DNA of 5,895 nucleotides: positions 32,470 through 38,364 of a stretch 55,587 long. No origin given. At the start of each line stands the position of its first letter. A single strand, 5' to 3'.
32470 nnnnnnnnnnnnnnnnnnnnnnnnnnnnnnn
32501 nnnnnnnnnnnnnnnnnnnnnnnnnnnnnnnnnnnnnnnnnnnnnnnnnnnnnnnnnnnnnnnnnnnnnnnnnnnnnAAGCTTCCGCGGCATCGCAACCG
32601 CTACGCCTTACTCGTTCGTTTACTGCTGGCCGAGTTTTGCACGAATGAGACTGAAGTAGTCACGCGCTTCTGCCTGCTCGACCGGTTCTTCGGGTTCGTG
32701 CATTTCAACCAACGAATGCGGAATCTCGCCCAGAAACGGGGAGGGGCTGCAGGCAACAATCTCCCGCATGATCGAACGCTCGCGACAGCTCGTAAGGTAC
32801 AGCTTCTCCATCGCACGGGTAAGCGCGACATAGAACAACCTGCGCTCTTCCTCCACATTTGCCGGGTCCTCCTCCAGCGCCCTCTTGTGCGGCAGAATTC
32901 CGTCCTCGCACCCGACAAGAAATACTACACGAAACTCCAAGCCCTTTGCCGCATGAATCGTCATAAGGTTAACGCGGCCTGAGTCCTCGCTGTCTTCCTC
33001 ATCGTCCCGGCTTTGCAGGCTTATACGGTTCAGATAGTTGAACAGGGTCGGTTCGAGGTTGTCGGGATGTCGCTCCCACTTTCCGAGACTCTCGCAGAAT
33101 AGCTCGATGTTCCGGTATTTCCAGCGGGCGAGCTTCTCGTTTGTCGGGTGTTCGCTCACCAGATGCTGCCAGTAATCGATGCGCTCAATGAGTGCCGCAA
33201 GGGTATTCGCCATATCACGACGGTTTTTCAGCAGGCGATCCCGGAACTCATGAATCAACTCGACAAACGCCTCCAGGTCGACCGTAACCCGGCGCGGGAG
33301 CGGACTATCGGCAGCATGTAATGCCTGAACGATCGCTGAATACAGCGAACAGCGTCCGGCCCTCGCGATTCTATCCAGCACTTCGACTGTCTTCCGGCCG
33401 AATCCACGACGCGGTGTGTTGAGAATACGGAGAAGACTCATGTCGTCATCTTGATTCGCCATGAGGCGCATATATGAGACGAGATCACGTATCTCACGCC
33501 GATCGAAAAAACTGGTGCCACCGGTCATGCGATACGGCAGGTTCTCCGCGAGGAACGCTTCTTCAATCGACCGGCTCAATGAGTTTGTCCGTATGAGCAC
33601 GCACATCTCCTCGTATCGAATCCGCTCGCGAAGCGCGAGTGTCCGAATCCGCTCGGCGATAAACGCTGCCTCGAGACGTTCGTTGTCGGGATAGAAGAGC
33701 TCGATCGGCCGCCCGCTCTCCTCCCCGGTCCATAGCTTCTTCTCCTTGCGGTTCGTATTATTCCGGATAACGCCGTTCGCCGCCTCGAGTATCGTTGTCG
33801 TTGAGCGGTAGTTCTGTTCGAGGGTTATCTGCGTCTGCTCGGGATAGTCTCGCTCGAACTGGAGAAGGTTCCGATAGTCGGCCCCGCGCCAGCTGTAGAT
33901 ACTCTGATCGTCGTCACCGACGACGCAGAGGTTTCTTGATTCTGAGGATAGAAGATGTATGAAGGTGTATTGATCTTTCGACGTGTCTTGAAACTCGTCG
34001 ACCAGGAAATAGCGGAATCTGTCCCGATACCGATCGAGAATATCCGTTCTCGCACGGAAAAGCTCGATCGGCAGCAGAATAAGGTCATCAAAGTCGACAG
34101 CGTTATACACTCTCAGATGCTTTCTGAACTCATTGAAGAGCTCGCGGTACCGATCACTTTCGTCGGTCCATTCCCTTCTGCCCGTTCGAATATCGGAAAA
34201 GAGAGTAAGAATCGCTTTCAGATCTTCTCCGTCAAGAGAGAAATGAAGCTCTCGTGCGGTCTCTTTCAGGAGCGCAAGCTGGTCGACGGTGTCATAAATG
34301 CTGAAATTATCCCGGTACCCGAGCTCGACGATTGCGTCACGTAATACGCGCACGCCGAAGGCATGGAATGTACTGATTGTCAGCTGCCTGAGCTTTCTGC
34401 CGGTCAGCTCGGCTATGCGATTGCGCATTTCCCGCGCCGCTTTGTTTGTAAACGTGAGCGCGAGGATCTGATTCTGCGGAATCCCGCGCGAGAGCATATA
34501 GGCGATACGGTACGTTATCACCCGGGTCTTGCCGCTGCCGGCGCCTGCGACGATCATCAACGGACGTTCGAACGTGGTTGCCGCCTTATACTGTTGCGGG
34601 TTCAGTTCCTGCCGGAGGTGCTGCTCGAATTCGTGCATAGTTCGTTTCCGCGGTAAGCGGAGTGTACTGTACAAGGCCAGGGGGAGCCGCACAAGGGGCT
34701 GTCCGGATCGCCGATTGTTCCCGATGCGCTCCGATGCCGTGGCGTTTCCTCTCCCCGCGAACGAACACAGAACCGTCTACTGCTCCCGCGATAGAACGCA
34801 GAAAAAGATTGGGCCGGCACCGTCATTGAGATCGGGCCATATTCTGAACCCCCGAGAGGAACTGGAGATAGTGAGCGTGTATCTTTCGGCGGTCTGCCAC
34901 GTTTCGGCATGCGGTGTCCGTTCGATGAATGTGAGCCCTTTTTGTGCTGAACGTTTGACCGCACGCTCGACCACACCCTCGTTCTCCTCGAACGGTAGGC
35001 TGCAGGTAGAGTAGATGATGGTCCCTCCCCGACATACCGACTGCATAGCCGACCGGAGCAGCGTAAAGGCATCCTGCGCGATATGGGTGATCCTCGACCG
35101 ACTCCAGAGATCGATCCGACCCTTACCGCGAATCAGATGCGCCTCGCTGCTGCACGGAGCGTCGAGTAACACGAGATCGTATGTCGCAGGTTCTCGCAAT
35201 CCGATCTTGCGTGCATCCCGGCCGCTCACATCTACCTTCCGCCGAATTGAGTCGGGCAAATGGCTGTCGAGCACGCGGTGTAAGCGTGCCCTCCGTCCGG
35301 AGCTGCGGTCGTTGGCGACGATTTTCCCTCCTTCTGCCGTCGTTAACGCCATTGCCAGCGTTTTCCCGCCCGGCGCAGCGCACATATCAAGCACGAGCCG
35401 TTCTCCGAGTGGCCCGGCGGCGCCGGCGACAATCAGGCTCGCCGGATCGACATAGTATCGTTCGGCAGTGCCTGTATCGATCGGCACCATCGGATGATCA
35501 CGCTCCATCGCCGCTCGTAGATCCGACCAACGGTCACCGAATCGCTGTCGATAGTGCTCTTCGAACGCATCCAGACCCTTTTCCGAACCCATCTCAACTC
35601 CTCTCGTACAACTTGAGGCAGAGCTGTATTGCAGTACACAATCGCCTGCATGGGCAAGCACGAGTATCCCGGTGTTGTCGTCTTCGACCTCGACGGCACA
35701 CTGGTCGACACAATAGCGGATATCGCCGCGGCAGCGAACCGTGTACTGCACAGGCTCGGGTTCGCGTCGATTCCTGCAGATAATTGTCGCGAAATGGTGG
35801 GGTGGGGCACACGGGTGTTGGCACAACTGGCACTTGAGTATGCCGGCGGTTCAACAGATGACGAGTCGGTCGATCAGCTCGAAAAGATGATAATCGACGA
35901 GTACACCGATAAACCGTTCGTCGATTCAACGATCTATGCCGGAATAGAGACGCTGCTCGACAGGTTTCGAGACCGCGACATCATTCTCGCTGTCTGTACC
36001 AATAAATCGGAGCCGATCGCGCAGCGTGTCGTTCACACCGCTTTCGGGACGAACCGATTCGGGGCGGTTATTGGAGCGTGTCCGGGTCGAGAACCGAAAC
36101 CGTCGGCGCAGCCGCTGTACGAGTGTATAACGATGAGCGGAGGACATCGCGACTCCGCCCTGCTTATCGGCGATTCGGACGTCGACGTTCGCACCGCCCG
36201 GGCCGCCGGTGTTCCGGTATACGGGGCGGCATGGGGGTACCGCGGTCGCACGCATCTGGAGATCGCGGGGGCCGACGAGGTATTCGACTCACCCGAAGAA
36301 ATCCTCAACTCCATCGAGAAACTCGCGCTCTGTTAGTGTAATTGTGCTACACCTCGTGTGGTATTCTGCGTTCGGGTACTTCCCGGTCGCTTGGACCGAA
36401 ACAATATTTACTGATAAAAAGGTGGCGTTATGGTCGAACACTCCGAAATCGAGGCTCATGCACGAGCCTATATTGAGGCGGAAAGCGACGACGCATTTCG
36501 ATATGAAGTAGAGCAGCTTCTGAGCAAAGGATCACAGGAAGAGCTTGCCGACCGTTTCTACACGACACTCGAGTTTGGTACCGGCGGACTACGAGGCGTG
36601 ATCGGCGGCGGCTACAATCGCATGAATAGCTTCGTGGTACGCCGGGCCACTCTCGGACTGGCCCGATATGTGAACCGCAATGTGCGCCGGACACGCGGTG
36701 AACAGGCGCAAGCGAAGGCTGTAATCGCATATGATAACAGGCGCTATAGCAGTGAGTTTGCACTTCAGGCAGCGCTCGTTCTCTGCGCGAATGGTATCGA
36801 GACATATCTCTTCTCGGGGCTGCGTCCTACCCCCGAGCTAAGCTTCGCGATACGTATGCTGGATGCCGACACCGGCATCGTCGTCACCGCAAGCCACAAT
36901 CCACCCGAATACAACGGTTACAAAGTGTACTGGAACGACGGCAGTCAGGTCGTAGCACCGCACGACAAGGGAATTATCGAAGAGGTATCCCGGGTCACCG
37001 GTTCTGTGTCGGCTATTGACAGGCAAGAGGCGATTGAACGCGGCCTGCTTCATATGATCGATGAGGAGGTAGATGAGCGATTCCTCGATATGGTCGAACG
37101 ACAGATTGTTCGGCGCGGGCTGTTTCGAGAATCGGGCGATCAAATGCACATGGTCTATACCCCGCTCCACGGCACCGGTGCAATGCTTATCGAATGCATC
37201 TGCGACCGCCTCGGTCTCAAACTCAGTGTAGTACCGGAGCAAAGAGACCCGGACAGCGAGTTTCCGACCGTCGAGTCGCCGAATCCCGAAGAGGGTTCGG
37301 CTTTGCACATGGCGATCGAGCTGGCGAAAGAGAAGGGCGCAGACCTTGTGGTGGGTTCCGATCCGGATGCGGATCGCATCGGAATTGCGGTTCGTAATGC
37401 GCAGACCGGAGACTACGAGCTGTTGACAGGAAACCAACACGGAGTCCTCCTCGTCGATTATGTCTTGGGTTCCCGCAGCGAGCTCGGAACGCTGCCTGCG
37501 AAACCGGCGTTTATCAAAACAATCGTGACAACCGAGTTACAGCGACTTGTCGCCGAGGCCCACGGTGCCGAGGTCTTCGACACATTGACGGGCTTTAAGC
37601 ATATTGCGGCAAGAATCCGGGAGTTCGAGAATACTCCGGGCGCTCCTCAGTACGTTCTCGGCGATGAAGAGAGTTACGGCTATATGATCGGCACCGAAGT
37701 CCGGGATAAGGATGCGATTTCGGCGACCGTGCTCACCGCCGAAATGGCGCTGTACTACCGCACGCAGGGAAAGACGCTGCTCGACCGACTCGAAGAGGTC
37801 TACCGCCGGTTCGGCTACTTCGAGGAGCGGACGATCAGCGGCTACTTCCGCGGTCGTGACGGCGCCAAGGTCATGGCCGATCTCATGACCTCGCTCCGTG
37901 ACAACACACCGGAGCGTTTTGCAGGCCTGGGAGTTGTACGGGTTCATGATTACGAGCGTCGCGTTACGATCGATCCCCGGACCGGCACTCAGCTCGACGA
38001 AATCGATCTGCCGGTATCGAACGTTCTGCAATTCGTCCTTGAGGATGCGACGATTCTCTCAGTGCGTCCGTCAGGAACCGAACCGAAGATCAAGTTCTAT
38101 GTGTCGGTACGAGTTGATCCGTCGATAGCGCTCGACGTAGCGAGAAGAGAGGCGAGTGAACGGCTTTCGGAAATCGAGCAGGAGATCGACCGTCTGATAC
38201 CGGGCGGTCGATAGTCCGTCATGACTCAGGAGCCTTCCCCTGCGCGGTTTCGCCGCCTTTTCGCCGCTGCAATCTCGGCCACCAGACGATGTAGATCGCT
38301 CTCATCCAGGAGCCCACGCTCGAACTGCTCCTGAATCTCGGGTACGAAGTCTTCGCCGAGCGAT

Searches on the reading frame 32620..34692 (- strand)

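Call 72: search_protein_families(library=pfam, proteins=[window:32620-34692:-], max_evalue=0.00001)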
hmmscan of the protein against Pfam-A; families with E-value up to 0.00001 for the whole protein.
window:32620-34692:- (690 aa): 5 families
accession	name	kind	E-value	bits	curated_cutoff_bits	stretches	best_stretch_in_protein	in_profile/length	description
PF00580.27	UvrD-helicase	-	4.1e-82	276.3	23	1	30-284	1-271/271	UvrD/REP helicase N-terminal domain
PF13361.12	UvrD_C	-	1.4e-76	258.6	25.6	1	289-637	1-349/350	UvrD-like helicase C-terminal domain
PF13245.12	AAA_19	-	2.4e-22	80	25.1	1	40-267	9-132/134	AAA domain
PF13538.12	UvrD_C_2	-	1.6e-10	41.1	27.4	1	576-634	4-52/52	UvrD-like helicase C-terminal domain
PF13604.12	AAA_30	-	1.6e-07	31.7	27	0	30-103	2-75/191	AAA domain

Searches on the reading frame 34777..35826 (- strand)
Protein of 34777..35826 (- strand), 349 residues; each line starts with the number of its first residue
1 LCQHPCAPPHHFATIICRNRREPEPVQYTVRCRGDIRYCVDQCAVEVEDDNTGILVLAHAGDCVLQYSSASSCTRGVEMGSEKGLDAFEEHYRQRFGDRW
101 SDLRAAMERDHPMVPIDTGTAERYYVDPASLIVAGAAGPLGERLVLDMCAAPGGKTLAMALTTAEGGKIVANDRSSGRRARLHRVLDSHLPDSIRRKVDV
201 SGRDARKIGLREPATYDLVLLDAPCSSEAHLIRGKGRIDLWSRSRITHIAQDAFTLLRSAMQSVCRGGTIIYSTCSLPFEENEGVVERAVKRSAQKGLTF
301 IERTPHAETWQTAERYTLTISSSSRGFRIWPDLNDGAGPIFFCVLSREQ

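Call 72: search_protein_families(library=pfam, proteins=[window:34777-35826:-], max_evalue=0.00001)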
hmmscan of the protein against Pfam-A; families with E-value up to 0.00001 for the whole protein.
window:34777-35826:- (349 aa): 1 family
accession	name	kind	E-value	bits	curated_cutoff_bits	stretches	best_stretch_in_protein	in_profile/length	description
PF01189.24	Methyltr_RsmB-F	-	8.2e-29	101.1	27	1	142-305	9-169/199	16S rRNA methyltransferase RsmB/F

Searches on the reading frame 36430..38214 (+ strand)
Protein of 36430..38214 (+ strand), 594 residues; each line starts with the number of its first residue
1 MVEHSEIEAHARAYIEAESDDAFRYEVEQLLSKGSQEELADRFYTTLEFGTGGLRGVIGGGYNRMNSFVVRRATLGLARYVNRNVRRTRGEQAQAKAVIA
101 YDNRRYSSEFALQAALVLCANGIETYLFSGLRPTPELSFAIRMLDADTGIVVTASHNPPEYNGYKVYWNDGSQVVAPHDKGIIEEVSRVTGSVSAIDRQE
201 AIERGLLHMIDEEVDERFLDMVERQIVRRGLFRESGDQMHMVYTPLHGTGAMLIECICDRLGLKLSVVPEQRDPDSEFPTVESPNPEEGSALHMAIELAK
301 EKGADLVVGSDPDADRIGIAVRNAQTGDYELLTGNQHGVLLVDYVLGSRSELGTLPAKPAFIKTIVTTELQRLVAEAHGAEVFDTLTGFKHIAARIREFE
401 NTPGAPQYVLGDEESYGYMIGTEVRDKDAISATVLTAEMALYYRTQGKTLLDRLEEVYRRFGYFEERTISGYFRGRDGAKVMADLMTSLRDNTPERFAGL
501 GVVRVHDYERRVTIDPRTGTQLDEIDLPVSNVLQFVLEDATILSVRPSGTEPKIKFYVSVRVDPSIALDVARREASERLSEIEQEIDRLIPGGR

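Call 72: search_protein_families(library=pfam, proteins=[window:36430-38214:+], max_evalue=0.00001)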
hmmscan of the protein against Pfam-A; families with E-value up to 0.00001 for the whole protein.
window:36430-38214:+ (594 aa): 4 families
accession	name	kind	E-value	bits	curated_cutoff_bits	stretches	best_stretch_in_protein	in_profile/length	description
PF02878.22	PGM_PMM_I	-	1.1e-37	129.3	22.5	1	48-188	3-133/138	Phosphoglucomutase/phosphomannomutase, alpha/beta/alpha domain I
PF02879.22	PGM_PMM_II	-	5.7e-24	85.1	29.3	1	218-320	3-99/103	Phosphoglucomutase/phosphomannomutase, alpha/beta/alpha domain II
PF02880.22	PGM_PMM_III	-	1.2e-16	61.3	20.7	1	334-460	2-114/115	Phosphoglucomutase/phosphomannomutase, alpha/beta/alpha domain III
PF00408.26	PGM_PMM_IV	-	1.4e-06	28.7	23.1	1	520-575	13-66/68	Phosphoglucomutase/phosphomannomutase, C-terminal domain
